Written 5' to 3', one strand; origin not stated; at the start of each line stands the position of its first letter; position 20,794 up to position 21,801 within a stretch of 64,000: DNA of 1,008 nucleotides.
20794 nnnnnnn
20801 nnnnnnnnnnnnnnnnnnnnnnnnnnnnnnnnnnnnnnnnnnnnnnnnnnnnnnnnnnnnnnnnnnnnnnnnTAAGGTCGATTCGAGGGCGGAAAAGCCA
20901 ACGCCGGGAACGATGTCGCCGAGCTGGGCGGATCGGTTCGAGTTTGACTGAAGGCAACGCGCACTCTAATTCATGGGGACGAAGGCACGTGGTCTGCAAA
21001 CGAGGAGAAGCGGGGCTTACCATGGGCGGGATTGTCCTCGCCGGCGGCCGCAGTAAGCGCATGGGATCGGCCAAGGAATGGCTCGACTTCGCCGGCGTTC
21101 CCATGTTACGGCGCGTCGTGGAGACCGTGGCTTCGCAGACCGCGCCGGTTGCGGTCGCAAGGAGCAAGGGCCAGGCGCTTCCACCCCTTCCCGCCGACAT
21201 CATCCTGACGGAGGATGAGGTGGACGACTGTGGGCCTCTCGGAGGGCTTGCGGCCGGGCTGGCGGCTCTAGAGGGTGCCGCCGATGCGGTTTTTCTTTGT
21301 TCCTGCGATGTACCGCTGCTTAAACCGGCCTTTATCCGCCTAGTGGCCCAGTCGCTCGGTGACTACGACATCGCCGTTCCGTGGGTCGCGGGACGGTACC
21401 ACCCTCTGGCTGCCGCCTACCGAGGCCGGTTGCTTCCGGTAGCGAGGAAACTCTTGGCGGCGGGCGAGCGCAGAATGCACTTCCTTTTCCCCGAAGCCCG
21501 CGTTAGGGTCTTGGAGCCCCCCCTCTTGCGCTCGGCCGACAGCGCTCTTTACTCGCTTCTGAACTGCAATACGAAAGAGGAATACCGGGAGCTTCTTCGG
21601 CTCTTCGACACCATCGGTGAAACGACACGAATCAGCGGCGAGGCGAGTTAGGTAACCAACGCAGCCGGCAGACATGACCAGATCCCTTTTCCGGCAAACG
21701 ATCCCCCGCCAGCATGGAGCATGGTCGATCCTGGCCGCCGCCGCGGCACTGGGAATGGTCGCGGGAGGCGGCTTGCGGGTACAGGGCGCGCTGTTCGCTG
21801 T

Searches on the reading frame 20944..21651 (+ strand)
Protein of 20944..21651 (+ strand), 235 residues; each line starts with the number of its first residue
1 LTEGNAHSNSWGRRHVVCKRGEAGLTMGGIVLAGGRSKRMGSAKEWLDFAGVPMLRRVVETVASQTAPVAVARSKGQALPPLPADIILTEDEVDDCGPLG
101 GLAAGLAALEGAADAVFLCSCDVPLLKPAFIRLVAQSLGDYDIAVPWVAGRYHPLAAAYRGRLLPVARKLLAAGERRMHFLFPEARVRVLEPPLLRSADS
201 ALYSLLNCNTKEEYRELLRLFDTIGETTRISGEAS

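Call 34: search_protein_families(library=pfam, proteins=[window:20944-21651:+], max_evalue=0.001)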
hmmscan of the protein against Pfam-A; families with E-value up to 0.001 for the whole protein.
window:20944-21651:+ (235 aa): 1 family
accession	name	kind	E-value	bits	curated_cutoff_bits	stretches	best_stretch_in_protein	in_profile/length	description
PF12804.13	NTP_transf_3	-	3.8e-33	115.4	27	1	29-177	1-152/160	MobA-like NTP transferase domain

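Call 59: search_protein_families(library=ncbifam, proteins=[window:20944-21651:+], max_evalue=0.00001)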
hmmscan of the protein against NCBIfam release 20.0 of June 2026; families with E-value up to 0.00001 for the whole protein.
window:20944-21651:+ (235 aa): 12 families
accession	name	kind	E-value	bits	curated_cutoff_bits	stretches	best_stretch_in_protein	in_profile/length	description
NF011056.0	PRK14489.1-1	equivalog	2.4e-29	102.6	379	1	27-216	6-191/363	bifunctional molybdenum cofactor guanylyltransferase MobA/molybdopterin-guanine dinucleotide biosynthesis adaptor protein MobB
NF001855.0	PRK00576.1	equivalog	5.7e-29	101.1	205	1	26-182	6-164/197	molybdenum cofactor guanylyltransferase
TIGR02665.1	molyb_mobA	equivalog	7.6e-25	88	151.85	1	29-212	3-183/186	molybdenum cofactor guanylyltransferase MobA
NF001457.0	PRK00317.1-3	equivalog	6.4e-24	84.5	164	1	27-217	2-193/200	molybdenum cofactor guanylyltransferase MobA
NF002741.0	PRK02726.1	equivalog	7e-23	81.3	179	1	27-216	8-193/200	molybdenum cofactor guanylyltransferase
NF011059.0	PRK14490.1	equivalog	5.3e-13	48.9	354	1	26-220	180-368/374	bifunctional molybdenum cofactor guanylyltransferase MobA/molybdopterin-guanine dinucleotide biosynthesis adaptor protein MobB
TIGR03310.1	matur_MocA_YgfJ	equivalog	1.3e-12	48.1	186.45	1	29-151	2-130/188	molybdenum cofactor cytidylyltransferase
NF011070.0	PRK14500.1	equivalog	5e-10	39.1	606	1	27-218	167-352/358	putative bifunctional molybdopterin-guanine dinucleotide biosynthesis protein MoaC/MobA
NF011057.0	PRK14489.1-2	subfamily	4.4e-09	36.1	541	1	28-184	8-167/363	bifunctional molybdenum cofactor guanylyltransferase MobA/molybdopterin-guanine dinucleotide biosynthesis adaptor protein MobB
NF045665.1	NTPtran_DVU1551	equivalog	4.6e-09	35.8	315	1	28-155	2-136/359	DVU_1551 family NTP transferase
NF001837.0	PRK00560.1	equivalog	1.2e-08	34.9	182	1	29-221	11-191/196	molybdenum cofactor guanylyltransferase MobA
NF011058.0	PRK14489.1-3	exception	1.2e-06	27.3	820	1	26-214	8-198/382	molybdenum cofactor guanylyltransferase MobA, DUF3305 domain-containing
